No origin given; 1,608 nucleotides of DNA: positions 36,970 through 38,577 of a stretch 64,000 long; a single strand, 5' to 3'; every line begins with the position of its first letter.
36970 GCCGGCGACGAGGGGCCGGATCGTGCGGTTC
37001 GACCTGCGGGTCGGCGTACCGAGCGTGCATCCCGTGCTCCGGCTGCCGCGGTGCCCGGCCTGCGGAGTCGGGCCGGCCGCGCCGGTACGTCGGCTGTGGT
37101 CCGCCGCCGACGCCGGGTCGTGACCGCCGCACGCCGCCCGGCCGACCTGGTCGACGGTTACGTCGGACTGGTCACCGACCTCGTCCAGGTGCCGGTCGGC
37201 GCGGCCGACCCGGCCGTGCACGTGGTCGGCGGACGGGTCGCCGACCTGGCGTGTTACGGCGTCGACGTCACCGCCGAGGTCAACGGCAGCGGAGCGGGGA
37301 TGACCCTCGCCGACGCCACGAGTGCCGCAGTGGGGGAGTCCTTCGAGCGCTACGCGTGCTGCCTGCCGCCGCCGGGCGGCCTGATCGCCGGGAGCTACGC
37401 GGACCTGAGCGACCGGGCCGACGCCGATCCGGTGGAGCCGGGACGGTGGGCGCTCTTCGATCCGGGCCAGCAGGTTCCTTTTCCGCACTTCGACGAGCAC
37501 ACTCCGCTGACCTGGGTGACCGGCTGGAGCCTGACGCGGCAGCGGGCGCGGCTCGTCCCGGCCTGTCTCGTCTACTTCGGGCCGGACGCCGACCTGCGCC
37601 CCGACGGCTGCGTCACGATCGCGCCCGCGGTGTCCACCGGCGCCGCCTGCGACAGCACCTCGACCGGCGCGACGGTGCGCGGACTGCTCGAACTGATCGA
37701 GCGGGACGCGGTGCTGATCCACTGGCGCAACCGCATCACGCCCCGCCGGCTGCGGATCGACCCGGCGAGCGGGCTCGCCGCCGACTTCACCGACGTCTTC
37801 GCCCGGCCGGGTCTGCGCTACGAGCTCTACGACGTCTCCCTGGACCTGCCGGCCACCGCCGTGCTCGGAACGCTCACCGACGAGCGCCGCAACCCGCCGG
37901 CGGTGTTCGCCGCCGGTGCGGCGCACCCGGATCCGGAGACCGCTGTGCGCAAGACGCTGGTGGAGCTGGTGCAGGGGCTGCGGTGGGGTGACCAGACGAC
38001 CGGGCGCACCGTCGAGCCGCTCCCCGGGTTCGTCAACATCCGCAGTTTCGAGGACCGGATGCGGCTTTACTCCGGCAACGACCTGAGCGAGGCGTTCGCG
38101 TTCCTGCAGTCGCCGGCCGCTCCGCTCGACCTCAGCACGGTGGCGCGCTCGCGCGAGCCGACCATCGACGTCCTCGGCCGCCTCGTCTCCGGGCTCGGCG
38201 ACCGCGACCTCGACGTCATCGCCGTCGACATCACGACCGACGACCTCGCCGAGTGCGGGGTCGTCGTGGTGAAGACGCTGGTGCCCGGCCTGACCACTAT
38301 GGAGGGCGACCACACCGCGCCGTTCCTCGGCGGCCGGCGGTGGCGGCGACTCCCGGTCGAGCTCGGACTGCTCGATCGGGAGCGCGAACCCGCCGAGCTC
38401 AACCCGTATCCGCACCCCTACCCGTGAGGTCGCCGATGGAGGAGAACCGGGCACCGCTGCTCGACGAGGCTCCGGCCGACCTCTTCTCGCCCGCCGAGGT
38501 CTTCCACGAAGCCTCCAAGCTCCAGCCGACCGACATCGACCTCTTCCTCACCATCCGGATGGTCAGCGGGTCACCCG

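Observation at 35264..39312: Compact four-gene azole-forming RiPP (TOMM/LAP-type) cassette between ctaB and the mprAB-pepD stress module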

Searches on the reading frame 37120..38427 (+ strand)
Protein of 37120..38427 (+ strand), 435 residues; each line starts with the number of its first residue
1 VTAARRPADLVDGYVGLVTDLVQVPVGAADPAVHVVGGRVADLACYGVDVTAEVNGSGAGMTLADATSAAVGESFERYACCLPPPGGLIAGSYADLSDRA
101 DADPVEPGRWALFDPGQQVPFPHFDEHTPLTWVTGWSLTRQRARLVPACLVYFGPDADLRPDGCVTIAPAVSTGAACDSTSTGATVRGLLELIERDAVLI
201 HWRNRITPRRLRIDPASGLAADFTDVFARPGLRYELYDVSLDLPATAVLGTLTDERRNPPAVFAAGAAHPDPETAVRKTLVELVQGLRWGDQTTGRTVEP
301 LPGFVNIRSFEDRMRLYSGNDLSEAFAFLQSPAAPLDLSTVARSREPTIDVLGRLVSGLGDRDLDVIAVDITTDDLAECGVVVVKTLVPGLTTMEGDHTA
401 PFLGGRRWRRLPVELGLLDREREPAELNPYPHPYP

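Call 3: search_protein_families(library=pfam, proteins=[window:37120-38427:+], max_evalue=0.01)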
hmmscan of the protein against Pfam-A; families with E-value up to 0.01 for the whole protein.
window:37120-38427:+ (435 aa): 1 family
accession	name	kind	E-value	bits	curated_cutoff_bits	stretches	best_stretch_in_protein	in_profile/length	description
PF02624.21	YcaO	-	1.6e-61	208.8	25.7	1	57-391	1-324/325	YcaO cyclodehydratase, ATP-ad Mg2+-binding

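Call 4: search_protein_families(library=ncbifam, proteins=[window:37120-38427:+], max_evalue=0.01)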
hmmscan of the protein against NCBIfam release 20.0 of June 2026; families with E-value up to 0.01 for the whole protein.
window:37120-38427:+ (435 aa): 3 families
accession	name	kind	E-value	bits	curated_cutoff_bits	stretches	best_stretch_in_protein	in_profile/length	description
TIGR03604.1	TOMM_cyclo_SagD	subfamily_domain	4e-69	233.3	219.25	1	58-435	1-377/377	thiazole/oxazole-forming peptide maturase, SagD family component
TIGR03266.1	methan_mark_1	equivalog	1.3e-18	67.2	365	1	57-392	56-363/376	YcaO-related McrA-glycine thioamidation protein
TIGR00702.1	TIGR00702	domain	7.2e-15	54.9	75.65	1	55-392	52-365/377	YcaO-type kinase domain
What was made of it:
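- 37120..38427 (+): Gene D: a YcaO cyclodehydratase of 435 aa, with the GESFERY and ELIERD ATP/Mg motifs and a C-terminal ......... PF02624 at 1.6e-61 and TIGR03604 at 233.3 against 219.25 (calls 3, 4).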

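Call 8: find_encoding_contigs(protein=window:37120-38427:+, flank=6000, max_places=6)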
Protein window:37120-38427:+ (435 aa): no gene with exactly this product is on record in the collection.

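Call 17: find_homologous_proteins(query=window:37120-38427:+, max_evalue=1e-20)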
Query window:37120-38427:+ (435 aa): 124 proteins with E <= 1e-20 among 8000 candidates; the best 120 are listed.
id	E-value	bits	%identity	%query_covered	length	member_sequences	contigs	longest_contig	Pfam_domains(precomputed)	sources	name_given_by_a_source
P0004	3.8e-272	921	94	100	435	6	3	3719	PF02624.22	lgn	-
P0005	4.9e-226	769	78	100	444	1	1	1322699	PF02624.22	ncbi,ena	-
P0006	9.5e-222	755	78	100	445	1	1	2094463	PF02624.22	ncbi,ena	-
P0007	1.5e-113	398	48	100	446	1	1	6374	PF02624.22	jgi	-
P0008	1.2e-112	395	45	98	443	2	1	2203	PF02624.22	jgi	jgi:ribosomal protein S12 methylthiotransferase accessory factor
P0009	2.0e-112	395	46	99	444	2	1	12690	PF02624.22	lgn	-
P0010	2.1e-110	388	48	99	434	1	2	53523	PF02624.22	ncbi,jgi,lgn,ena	jgi:ribosomal protein S12 methylthiotransferase accessory factor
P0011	6.2e-109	383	46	100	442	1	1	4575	PF02624.22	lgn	-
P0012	1.9e-108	381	44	98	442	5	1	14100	PF02624.22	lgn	-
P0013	1.9e-107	378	45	98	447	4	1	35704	PF02624.22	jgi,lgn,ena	jgi:ribosomal protein S12 methylthiotransferase accessory factor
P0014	4.4e-107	377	47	97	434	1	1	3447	PF02624.22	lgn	-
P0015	1.6e-106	375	48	99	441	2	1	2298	PF02624.22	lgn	-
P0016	6.4e-106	373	44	100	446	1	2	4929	PF02624.22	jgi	jgi:ribosomal protein S12 methylthiotransferase accessory factor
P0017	6.4e-106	373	45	99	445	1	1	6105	PF02624.22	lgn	-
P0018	2.7e-105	371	43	98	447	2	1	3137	PF02624.22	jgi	jgi:ribosomal protein S12 methylthiotransferase accessory factor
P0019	5.4e-105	370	43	97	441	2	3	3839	PF02624.22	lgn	-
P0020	1.4e-104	369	48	100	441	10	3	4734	PF02624.22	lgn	-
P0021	8.7e-104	366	44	97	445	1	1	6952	PF02624.22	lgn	-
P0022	1.7e-103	365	46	99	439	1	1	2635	PF02624.22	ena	-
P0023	2.2e-103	365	46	98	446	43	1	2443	PF02624.22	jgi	jgi:ribosomal protein S12 methylthiotransferase accessory factor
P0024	3.1e-103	364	45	100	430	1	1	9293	PF02624.22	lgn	-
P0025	4.2e-103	364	45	98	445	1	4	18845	PF02624.22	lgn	-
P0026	4.9e-103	364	45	99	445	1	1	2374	PF02624.22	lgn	-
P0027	7.5e-103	363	44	99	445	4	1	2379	PF02624.22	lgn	-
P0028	1.1e-102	363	46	100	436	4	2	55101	PF02624.22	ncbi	-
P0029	4.4e-102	360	45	100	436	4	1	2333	PF02624.22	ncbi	-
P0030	7.3e-102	360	44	98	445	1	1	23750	PF02624.22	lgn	-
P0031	2.6e-101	358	42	98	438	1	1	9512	PF02624.22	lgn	-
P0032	4.1e-101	357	46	99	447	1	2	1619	PF02624.22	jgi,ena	-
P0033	8.0e-101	356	44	94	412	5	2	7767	PF02624.22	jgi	jgi:ribosomal protein S12 methylthiotransferase accessory factor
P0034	9.1e-101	356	46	90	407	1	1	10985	PF02624.22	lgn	-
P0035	1.4e-100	356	45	100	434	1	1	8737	PF02624.22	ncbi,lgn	-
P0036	1.6e-100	355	44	99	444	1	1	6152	PF02624.22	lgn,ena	-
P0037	2.4e-100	355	43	98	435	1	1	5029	PF02624.22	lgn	-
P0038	6.9e-100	353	46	100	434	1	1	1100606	PF02624.22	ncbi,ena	-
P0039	1.2e-99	353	44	98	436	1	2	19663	PF02624.22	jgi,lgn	jgi:ribosomal protein S12 methylthiotransferase accessory factor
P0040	1.6e-99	352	48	98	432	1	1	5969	PF02624.22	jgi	jgi:ribosomal protein S12 methylthiotransferase accessory factor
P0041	1.5e-98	349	43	97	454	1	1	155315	PF02624.22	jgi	jgi:ribosomal protein S12 methylthiotransferase accessory factor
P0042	3.5e-98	348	43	99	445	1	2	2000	PF02624.22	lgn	-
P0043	3.7e-98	348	42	98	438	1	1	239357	PF02624.22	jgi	jgi:ribosomal protein S12 methylthiotransferase accessory factor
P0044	1.8e-97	345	44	99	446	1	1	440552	PF02624.22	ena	-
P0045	2.3e-97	345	43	98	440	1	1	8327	PF02624.22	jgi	jgi:ribosomal protein S12 methylthiotransferase accessory factor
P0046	2.7e-97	345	42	98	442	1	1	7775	PF02624.22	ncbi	-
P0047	4.4e-97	344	43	99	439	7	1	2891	PF02624.22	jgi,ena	-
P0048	1.3e-96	342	43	100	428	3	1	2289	PF02624.22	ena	-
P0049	2.3e-96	342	45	98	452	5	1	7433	PF02624.22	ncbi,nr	ncbi:MAG: YcaO-like family protein [Armatimonadetes bacterium]|nr:YcaO-like family protein [Armatimo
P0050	3.7e-96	341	41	99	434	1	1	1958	PF02624.22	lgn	-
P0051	4.5e-96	341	44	98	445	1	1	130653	PF02624.22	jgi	-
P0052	2.3e-95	338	43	99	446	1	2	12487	PF02624.22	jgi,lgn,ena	-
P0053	6.4e-95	337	41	98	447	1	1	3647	PF02624.22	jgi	jgi:ribosomal protein S12 methylthiotransferase accessory factor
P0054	1.3e-94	336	43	99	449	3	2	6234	PF02624.22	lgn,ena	-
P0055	1.7e-94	336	42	98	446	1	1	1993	PF02624.22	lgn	-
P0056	1.9e-94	335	43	97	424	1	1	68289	PF02624.22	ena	-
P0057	3.0e-94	335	42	98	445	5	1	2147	PF02624.22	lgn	-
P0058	5.5e-94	334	44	98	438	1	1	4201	PF02624.22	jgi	jgi:ribosomal protein S12 methylthiotransferase accessory factor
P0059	1.8e-93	332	41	100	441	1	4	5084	PF02624.22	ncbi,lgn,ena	-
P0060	1.7e-92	329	44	93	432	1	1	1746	PF02624.22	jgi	jgi:ribosomal protein S12 methylthiotransferase accessory factor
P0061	4.7e-92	327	42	98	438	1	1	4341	PF02624.22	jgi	jgi:ribosomal protein S12 methylthiotransferase accessory factor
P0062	9.6e-92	326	39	97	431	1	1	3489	PF02624.22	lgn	-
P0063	1.4e-91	326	40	100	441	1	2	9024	PF02624.22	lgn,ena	-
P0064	2.5e-91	325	43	98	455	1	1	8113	PF02624.22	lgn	-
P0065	2.7e-91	325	43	98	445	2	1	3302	PF02624.22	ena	-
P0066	8.0e-91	323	40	98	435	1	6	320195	PF02624.22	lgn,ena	-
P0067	8.1e-91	323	44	98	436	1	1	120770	PF02624.22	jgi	-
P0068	8.3e-91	323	40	98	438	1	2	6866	PF02624.22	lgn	-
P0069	8.8e-91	323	40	98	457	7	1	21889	PF02624.22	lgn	-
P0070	9.0e-91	323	42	97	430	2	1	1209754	PF02624.22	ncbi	-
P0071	1.0e-90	323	43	100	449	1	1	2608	PF02624.22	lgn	-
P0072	2.1e-90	322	44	100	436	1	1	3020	PF02624.22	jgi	jgi:ribosomal protein S12 methylthiotransferase accessory factor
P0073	7.9e-90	320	40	97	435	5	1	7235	PF02624.22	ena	-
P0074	7.9e-90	320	42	100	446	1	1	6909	PF02624.22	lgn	-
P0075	8.5e-90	320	39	98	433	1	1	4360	PF02624.22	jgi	jgi:ribosomal protein S12 methylthiotransferase accessory factor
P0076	4.1e-89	318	38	98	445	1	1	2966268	PF02624.22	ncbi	ncbi:MAG: YcaO-like family protein [Flavipsychrobacter sp.]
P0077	6.0e-89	317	40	97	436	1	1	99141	PF02624.22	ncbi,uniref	ncbi:YcaO-like family protein [Pontibacter toksunensis]|uniref:YcaO-like family protein n=1 Tax=Pont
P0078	7.7e-89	317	41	90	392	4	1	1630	PF02624.22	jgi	jgi:ribosomal protein S12 methylthiotransferase accessory factor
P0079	9.0e-89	317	39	98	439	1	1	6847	PF02624.22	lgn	-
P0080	9.1e-88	313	44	98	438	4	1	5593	PF02624.22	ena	-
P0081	1.1e-87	313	42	99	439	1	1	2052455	PF02624.22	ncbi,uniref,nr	ncbi:YcaO-like family protein [Planomonospora sp. ID67723]|uniref:YcaO-like family protein n=1 Tax=P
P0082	7.0e-87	310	38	100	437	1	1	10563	PF02624.22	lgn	-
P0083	2.0e-86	309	39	98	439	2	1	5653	PF02624.22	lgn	-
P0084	4.7e-86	308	37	98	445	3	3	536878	PF02624.22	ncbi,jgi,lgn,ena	-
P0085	9.1e-86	307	39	97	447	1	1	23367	PF02624.22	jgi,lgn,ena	-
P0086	1.0e-85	307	40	99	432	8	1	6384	PF02624.22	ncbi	-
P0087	7.0e-85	304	39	98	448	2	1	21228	PF02624.22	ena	-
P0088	8.6e-85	304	38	98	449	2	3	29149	PF02624.22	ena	-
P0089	4.7e-84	301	38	98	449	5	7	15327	PF02624.22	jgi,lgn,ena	-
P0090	7.6e-84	300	39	98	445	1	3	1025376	PF02624.22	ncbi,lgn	-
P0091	3.3e-83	298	41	98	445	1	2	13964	PF02624.22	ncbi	-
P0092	4.4e-82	295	38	99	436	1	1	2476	PF02624.22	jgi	jgi:ribosomal protein S12 methylthiotransferase accessory factor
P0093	5.0e-82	294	37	100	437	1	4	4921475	PF02624.22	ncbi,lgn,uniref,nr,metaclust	ncbi:YcaO-like family protein [Chryseobacterium indologenes]|uniref:YcaO-like family protein n=1 Tax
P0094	2.9e-80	289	41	98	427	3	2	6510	PF02624.22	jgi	jgi:ribosomal protein S12 methylthiotransferase accessory factor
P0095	4.7e-80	288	37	99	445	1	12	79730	PF02624.22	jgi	jgi:ribosomal protein S12 methylthiotransferase accessory factor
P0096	5.4e-80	288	37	99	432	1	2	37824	PF02624.22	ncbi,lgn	-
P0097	8.5e-80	287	38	98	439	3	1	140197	PF02624.22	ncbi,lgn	-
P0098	9.4e-80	287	37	97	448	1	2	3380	PF02624.22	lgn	-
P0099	2.4e-79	286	42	93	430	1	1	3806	PF02624.22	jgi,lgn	jgi:ribosomal protein S12 methylthiotransferase accessory factor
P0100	7.8e-79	284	38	98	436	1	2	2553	PF02624.22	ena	-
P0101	1.2e-78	283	41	98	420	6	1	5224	PF02624.22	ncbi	-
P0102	6.0e-77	278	40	98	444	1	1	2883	PF02624.22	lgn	-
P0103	8.6e-77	277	38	98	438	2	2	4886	PF02624.22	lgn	-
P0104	5.4e-75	271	38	98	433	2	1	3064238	PF02624.22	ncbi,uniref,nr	ncbi:YcaO-like family protein [Flavobacterium sp. CS20]|uniref:YcaO-like family protein n=1 Tax=Flav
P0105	5.8e-75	271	39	98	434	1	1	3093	PF02624.22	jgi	jgi:ribosomal protein S12 methylthiotransferase accessory factor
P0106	1.2e-72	264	35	99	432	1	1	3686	PF02624.22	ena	-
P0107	7.2e-69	251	36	98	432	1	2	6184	PF02624.22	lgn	-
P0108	4.2e-68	248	46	62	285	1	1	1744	PF02624.22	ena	-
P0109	1.4e-67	247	45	66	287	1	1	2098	PF02624.22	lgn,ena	-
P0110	4.9e-67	245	45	63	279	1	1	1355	PF02624.22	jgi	jgi:ribosomal protein S12 methylthiotransferase accessory factor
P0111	1.9e-65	240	35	99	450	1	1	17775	PF02624.22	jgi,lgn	jgi:ribosomal protein S12 methylthiotransferase accessory factor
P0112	9.1e-63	231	37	98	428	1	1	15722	PF02624.22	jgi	jgi:ribosomal protein S12 methylthiotransferase accessory factor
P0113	1.2e-57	214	36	98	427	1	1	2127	PF02624.22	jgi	jgi:thiazole/oxazole-forming peptide maturase SagD family component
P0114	5.2e-55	205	35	87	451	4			PF02624.22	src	-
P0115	1.1e-53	201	33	100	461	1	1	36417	PF02624.22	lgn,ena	-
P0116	1.3e-48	184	31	97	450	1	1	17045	PF02624.22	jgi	jgi:ribosomal protein S12 methylthiotransferase accessory factor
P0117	6.4e-47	179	35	100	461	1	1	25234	PF02624.22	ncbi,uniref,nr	ncbi:hypothetical protein GCM10012275_61320 [Longimycelium tulufanense]|uniref:YcaO domain-containin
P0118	6.4e-35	139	31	92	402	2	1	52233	PF02624.22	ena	-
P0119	2.4e-25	108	33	87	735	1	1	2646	PF02624.22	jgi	-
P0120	1.7e-24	105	29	100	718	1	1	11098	PF02624.22,PF00899.28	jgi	jgi:ribosomal protein S12 methylthiotransferase accessory factor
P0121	1.7e-23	102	32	88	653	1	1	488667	PF02624.22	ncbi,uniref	ncbi:TOMM precursor leader peptide-binding protein [Streptomyces lincolnensis]|uniref:TOMM precursor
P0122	3.0e-23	101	34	88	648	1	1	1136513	PF02624.22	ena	-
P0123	1.9e-21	95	33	88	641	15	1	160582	PF02624.22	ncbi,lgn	ncbi:TOMM precursor leader peptide-binding protein [Streptomyces sp. NPDC001070]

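Call 19: find_encoding_contigs(protein=P0006, flank=10000, max_places=3)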
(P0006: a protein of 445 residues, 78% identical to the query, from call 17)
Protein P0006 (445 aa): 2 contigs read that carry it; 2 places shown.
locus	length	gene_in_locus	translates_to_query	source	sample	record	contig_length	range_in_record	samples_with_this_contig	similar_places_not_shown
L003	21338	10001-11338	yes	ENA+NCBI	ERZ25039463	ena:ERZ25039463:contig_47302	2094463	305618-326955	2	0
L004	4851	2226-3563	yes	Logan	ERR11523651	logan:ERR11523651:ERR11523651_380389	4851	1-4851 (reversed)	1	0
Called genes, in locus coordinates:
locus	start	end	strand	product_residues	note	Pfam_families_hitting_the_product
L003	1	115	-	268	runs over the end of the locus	PF10128:OpcA_G6PD_assem, PF20171:OpcA_G6PD_C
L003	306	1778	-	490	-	PF00479:G6PD_N, PF02781:G6PD_C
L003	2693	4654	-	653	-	-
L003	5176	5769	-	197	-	PF02779:Transket_pyr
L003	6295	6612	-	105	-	PF00456:Transketolase_N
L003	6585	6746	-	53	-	PF00456:Transketolase_N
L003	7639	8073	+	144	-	PF01040:UbiA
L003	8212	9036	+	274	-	-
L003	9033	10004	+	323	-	-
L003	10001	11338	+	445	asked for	PF02624:YcaO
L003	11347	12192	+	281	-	PF00881:Nitroreductase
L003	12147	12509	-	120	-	PF02641:DUF190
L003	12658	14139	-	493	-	PF00089:Trypsin, PF13365:Trypsin_2, PF17820:PDZ_6 (faint), PF00595:PDZ (faint), PF13180:PDZ_2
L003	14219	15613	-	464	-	PF00672:HAMP, PF26769:HAMP_PhoQ (faint), PF00512:HisKA, PF02518:HATPase_c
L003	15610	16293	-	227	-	PF00072:Response_reg, PF00486:Trans_reg_C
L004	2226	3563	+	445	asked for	PF02624:YcaO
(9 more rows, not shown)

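Call 20: find_related_loci(query=A2, collection=genome_contigs, flank=6000)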
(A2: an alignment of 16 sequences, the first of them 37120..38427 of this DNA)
Query A2 (435 aa) in genome_contigs; peptide patterns used: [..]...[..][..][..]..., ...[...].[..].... (x = any residue, [..] = any of these).
448 stretches matched a pattern; 377 encode a relative of the query (tblastn E <= 1e-3); the best 80 are kept; 80 distinct loci.
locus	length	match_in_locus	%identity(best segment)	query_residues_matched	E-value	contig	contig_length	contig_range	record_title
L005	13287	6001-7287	93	7-435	0e+0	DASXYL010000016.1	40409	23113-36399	MAG TPA_asm: Jatrophihabitantaceae bacterium isolate SMAG_U4823 k141_1362131, whole genome shotgun sequence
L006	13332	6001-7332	78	1-435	0e+0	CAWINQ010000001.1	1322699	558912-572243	MAG: uncultured Actinomycetota bacterium isolate MFD05442.bin.3.622 genome assembly, contig: contig_15010, whole genome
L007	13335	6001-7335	78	1-435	0e+0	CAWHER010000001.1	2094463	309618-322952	MAG: uncultured Actinomycetota bacterium isolate MFD00822.bin.2.25 genome assembly, contig: contig_47302, whole genome s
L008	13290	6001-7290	47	1-435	3e-114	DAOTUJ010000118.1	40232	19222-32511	MAG TPA_asm: Chloroflexaceae bacterium isolate F17_55 k129_3690048, whole genome shotgun sequence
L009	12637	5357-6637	48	10-435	6e-107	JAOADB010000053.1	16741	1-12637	MAG: Caldilineales bacterium isolate SKW222 NODE_51_length_16794_cov_2.408602, whole genome shotgun sequence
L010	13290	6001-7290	46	7-435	7e-106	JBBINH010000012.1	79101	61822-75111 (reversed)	MAG: Caldilineales bacterium isolate BQF170218_bin_251 NODE_208_length_79101_cov_3.82112, whole genome shotgun sequence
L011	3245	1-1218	44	31-435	5e-102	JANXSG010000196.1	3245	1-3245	MAG: Chthonomonadaceae bacterium isolate 336R_metabat_9 336R_k141_1337172, whole genome shotgun sequence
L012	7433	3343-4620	45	11-435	2e-99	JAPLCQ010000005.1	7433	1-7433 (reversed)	MAG: Armatimonadota bacterium isolate LacPavin_0920_WC57_MAG_69_10 LacPavin_0920_WC57_scaffold_657788, whole genome shot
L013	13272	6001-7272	45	1-428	2e-96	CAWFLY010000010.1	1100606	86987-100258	MAG: uncultured Actinomycetes bacterium isolate MFD02134.bin.2.31 genome assembly, contig: contig_7059, whole genome sho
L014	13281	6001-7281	38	9-435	1e-93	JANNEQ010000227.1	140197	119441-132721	MAG: Flavobacteriales bacterium isolate OTE_75_metabat_377 OTE_75_k141_3622388, whole genome shotgun sequence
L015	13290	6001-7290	39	8-435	3e-93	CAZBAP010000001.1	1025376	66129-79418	MAG TPA_asm: uncultured Flavipsychrobacter sp. isolate binchicken_co284_94 genome assembly, contig: NODE_2_length_102537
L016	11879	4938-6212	39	11-435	3e-93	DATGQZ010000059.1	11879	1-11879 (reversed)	MAG TPA_asm: Cyclobacteriaceae bacterium isolate SMAG_U10437 k141_215572, whole genome shotgun sequence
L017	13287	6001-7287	37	9-435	3e-91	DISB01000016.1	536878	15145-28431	MAG TPA_asm: Bacteroidetes bacterium UBA6221 UBA6221_contig_1712, whole genome shotgun sequence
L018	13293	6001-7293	42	7-435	3e-90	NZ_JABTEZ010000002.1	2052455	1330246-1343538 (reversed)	Planomonospora sp. ID67723 NODE_2_length_2052455_cov_302.336208, whole genome shotgun sequence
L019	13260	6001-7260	42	15-435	1e-89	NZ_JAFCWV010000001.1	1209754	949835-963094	Nocardioides sp. LHG3406-4 NODE_1_length_1209754_cov_57.410797, whole genome shotgun sequence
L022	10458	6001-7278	38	5-435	3e-65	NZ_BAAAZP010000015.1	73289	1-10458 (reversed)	Nonomuraea antimicrobica strain JCM 16904 sequence015, whole genome shotgun sequence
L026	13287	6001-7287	35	7-435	5e-58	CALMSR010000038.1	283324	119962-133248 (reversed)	MAG TPA_asm: uncultured Rhodobacteraceae bacterium isolate SRR2107182_bin.51_CONCOCT_v1.1_MAG genome assembly, contig: E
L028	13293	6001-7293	32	5-435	3e-57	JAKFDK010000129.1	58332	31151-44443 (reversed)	MAG: Clostridia bacterium isolate LC045 contig-124_375, whole genome shotgun sequence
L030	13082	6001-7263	32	13-435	1e-49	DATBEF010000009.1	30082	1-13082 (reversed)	MAG TPA_asm: Bryobacteraceae bacterium isolate SMAG_U5830 k141_2758222, whole genome shotgun sequence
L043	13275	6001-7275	30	9-435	1e-41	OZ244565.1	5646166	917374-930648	MAG: Bryobacteraceae bacterium isolate 3f946790-cc0c-429c-8fad-92f8aa7ceaf4 genome assembly, chromosome: 1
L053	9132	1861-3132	26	5-435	3e-40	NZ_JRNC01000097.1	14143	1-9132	Prevotella sp. S7-1-8 contig097, whole genome shotgun sequence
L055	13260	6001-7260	28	13-435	1e-39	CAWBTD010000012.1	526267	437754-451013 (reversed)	MAG: Bryobacterales bacterium isolate MFD04580.bin.2.7 genome assembly, contig: contig_55851, whole genome shotgun seque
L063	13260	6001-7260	26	6-435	3e-39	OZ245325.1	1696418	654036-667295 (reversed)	MAG: Maricaulaceae bacterium isolate 29f1f754-672b-410a-9333-51c54bc3f8b4 genome assembly, chromosome: 1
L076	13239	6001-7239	33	4-417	1e-37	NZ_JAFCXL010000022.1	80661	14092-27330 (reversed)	Massilia sp. DWR3-1-1 NODE_22_length_80661_cov_60.636326, whole genome shotgun sequence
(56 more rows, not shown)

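Call 66: search_protein_families(library=ncbifam, proteins=[L028:4729-4896:+, L030:4419-4667:+, L043:4531-4713:+, L055:4363-4680:+, L053:8508-8621:+, L063:4768-4890:+, L076:4480-4725:+, L026:4041-4748:+, L022:4015-4692:+, L015:1670-2500:+], max_evalue=1)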
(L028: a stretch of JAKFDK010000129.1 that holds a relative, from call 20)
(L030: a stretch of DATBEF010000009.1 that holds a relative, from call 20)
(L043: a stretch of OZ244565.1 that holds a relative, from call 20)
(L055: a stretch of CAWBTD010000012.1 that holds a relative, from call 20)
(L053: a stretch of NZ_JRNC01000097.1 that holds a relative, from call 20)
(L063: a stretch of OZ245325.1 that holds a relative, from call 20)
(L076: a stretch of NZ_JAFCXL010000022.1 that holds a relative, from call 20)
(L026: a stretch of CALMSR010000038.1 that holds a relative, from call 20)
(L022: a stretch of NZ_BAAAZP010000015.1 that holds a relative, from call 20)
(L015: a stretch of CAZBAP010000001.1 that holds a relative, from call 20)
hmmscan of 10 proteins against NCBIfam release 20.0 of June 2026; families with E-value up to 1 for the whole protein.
L028:4729-4896:+ (55 aa): 1 family
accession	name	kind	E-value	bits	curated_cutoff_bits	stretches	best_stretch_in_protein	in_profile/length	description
TIGR03235.1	DNA_S_dndA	equivalog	0.81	8.9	480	1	4-46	290-332/353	cysteine desulfurase DndA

L030:4419-4667:+ (82 aa): 0 families

L043:4531-4713:+ (60 aa): 0 families

L055:4363-4680:+ (105 aa): 2 families
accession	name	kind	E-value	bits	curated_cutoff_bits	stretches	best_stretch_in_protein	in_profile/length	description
NF045799.1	GrgA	equivalog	0.033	13.5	350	1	25-81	134-191/281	GrgA family transcription factor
NF049902.1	FTL_1293_fam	exception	0.04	14.1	170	1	15-79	59-124/150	FTL_1293 family small RNA FtrC-regulated protein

L053:8508-8621:+ (37 aa): 0 families

L063:4768-4890:+ (40 aa): 0 families

L076:4480-4725:+ (81 aa): 0 families

L026:4041-4748:+ (235 aa): 0 families

L022:4015-4692:+ (225 aa): 0 families

L015:1670-2500:+ (276 aa): 0 families
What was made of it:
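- Tried and rejected: NCBIfam has no family for the short-precursor relatives or for the sister subfamily (call 66).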
